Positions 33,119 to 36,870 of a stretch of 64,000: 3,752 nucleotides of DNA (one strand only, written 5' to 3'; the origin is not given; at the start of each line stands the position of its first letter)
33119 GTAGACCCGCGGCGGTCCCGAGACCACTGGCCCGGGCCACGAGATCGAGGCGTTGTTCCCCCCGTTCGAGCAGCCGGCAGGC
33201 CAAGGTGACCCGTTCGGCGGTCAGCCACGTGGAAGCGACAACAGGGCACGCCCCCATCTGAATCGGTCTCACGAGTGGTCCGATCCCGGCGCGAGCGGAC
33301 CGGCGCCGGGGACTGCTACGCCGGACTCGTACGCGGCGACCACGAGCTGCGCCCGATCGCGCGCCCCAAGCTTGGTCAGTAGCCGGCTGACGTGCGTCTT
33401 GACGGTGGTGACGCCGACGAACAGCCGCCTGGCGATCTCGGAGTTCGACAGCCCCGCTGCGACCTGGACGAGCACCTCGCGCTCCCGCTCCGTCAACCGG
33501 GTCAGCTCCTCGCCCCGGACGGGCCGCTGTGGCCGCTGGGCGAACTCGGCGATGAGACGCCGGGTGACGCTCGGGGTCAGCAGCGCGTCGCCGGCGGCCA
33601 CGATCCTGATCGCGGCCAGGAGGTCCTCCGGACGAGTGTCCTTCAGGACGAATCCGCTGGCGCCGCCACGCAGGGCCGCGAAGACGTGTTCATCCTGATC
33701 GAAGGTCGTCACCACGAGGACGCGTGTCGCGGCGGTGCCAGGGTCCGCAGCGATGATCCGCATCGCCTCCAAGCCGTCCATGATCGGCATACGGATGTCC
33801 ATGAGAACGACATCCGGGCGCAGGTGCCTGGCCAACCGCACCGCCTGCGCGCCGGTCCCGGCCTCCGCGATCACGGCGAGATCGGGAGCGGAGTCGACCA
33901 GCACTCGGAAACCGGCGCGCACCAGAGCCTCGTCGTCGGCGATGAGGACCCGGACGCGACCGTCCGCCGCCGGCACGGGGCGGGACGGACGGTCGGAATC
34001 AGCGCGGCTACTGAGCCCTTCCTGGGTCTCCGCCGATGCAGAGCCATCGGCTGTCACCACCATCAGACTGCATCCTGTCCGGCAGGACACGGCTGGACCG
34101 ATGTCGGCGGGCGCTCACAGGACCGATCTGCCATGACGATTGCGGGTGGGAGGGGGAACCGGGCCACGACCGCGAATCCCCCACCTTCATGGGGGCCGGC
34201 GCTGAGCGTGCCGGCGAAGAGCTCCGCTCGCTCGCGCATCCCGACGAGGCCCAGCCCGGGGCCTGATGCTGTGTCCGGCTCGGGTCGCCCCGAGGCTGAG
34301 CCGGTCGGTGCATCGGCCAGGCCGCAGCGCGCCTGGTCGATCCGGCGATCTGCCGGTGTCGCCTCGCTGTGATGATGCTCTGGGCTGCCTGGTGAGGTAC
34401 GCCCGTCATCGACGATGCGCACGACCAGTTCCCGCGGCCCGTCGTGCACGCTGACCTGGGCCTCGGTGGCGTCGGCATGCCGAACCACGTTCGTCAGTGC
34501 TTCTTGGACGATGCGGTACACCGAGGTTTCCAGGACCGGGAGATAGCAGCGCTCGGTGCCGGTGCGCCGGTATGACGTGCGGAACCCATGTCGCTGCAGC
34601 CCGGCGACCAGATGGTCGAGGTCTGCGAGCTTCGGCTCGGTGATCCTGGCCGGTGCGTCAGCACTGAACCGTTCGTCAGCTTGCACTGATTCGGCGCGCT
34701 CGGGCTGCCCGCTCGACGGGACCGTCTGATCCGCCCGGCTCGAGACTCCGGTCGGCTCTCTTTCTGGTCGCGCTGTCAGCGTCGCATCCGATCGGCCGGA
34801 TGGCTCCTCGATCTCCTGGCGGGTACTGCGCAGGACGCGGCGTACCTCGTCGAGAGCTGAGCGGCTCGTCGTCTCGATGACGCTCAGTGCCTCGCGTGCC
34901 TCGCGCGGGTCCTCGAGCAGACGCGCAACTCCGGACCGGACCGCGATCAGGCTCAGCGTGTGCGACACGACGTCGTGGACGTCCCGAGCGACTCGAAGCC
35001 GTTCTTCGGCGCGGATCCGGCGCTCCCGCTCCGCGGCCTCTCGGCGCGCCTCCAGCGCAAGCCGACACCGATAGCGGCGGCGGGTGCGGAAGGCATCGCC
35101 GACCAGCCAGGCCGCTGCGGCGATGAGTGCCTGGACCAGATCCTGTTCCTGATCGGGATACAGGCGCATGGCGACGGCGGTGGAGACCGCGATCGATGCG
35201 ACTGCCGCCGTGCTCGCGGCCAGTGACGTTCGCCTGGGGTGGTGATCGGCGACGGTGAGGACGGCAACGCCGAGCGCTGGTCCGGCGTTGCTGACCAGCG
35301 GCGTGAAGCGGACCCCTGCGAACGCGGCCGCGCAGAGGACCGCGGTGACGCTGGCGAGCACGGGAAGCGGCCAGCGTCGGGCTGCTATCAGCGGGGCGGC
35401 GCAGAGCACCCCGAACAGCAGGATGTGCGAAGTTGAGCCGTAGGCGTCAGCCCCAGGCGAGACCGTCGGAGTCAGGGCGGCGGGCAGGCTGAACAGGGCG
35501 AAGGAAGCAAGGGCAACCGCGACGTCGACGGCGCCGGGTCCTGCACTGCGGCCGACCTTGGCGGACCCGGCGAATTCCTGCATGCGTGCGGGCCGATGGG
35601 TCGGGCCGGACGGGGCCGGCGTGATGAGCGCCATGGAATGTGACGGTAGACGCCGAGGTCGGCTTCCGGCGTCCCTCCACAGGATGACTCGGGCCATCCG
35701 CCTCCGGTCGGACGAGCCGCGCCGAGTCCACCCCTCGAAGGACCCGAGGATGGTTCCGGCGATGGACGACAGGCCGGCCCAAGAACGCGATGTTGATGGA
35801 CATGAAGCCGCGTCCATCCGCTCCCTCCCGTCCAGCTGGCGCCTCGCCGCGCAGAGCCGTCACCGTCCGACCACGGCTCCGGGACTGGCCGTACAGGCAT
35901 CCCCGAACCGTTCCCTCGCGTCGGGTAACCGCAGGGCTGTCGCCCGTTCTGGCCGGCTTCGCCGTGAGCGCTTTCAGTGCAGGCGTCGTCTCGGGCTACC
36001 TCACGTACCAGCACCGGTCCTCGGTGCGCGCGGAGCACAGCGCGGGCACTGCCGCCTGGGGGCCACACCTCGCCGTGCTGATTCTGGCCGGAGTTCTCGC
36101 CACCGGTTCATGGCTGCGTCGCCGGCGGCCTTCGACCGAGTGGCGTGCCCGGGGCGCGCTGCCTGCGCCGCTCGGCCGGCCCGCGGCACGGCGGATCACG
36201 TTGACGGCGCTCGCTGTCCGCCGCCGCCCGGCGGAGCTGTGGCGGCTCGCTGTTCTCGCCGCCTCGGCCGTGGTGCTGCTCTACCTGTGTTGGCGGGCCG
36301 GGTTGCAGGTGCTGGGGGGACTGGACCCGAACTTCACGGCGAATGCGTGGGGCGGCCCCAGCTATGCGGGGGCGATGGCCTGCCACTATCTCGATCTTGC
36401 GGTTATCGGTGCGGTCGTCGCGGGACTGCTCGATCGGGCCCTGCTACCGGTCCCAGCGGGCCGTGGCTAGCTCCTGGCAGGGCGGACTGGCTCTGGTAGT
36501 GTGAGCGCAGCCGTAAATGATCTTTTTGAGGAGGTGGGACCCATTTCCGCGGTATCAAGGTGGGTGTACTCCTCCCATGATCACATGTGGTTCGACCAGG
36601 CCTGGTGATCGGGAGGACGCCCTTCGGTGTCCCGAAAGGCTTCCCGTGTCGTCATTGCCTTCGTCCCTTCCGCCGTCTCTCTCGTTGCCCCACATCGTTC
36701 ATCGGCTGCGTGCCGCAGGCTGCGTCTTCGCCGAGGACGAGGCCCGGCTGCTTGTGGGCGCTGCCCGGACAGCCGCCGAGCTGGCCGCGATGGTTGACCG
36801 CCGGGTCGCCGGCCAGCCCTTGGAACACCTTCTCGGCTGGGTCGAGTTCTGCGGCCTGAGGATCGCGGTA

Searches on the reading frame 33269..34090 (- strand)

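Call 9: search_protein_families(library=pfam, proteins=[window:33269-34090:-], max_evalue=0.01)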
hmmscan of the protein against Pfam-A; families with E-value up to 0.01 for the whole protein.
window:33269-34090:- (273 aa): 7 families
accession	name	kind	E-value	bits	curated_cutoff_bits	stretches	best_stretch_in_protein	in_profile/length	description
PF00072.30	Response_reg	-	4.9e-25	88.3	30.2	1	48-162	1-111/111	Response regulator receiver domain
PF00196.25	GerE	-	2.9e-18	65.7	23.5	1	199-253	3-57/57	Bacterial regulatory proteins, luxR family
PF08281.18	Sigma70_r4_2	-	8.7e-08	32.1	25.7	1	196-241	8-54/54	Sigma-70, region 4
PF13412.12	HTH_24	-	0.00024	21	21.9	1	209-238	13-42/48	Winged helix-turn-helix DNA-binding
PF04545.22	Sigma70_r4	-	0.00057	19.8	24.1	1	196-241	2-48/50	Sigma-70, region 4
PF13384.12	HTH_23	-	0.0017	18.6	24.6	1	204-236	8-40/50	Homeodomain-like domain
PF13936.12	HTH_38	-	0.0027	17.8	27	1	198-236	4-43/44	Helix-turn-helix domain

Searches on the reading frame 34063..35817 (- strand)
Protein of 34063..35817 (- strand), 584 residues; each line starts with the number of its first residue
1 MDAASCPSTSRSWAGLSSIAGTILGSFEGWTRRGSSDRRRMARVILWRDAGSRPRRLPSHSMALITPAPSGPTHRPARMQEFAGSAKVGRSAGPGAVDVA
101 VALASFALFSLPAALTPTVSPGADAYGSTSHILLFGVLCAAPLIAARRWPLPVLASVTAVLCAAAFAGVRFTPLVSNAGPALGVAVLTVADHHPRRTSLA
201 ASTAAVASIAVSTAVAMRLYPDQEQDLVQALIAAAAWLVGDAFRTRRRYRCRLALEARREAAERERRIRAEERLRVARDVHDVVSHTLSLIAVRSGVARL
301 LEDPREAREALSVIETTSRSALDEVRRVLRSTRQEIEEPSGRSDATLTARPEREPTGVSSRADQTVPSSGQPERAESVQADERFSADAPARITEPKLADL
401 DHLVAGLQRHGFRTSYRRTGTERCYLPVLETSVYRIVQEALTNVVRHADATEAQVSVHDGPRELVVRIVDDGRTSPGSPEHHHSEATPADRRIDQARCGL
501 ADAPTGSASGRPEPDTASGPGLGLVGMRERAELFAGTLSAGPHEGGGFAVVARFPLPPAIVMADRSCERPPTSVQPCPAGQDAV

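Call 9: search_protein_families(library=pfam, proteins=[window:34063-35817:-], max_evalue=0.01)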
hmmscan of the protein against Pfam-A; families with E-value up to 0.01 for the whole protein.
window:34063-35817:- (584 aa): 4 families
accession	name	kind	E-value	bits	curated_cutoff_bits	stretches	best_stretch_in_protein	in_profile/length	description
PF07730.19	HisKA_3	-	4.8e-15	56.3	24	1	272-334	1-65/68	Histidine kinase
PF02518.31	HATPase_c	-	1e-12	48.9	26.4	1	431-557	4-110/111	Histidine kinase-, DNA gyrase B-, and HSP90-like ATPase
PF23539.1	DUF7134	-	1.8e-11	44.4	27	1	94-247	9-155/155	Domain of unknown function (DUF7134)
PF13581.12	HATPase_c_2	-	8.5e-06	26.2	27.4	1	436-492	35-92/127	Histidine kinase-like ATPase domain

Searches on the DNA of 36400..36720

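Call 45: search_rna_families(source=window, start=36400, end=36720, threshold=evalue, max_evalue=10, show_alignments=2)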
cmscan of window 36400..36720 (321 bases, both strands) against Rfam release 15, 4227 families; matches with E-value up to 10: 3.
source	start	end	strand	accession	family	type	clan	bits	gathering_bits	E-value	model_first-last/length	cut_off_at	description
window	36674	36696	-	RF01276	sR53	Gene; snRNA; snoRNA; CD-box;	-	12.7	49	1.2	38-60/60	no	Small nucleolar RNA sR53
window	36608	36703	+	RF01974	H19_3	Gene; lncRNA;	-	10.9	46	9.1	1-116/116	no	H19 conserved region 3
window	36594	36718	-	RF02272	Vax2os1_3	Gene; lncRNA;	-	9.6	50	7.7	82-199/199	no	Vax2os1 conserved region 3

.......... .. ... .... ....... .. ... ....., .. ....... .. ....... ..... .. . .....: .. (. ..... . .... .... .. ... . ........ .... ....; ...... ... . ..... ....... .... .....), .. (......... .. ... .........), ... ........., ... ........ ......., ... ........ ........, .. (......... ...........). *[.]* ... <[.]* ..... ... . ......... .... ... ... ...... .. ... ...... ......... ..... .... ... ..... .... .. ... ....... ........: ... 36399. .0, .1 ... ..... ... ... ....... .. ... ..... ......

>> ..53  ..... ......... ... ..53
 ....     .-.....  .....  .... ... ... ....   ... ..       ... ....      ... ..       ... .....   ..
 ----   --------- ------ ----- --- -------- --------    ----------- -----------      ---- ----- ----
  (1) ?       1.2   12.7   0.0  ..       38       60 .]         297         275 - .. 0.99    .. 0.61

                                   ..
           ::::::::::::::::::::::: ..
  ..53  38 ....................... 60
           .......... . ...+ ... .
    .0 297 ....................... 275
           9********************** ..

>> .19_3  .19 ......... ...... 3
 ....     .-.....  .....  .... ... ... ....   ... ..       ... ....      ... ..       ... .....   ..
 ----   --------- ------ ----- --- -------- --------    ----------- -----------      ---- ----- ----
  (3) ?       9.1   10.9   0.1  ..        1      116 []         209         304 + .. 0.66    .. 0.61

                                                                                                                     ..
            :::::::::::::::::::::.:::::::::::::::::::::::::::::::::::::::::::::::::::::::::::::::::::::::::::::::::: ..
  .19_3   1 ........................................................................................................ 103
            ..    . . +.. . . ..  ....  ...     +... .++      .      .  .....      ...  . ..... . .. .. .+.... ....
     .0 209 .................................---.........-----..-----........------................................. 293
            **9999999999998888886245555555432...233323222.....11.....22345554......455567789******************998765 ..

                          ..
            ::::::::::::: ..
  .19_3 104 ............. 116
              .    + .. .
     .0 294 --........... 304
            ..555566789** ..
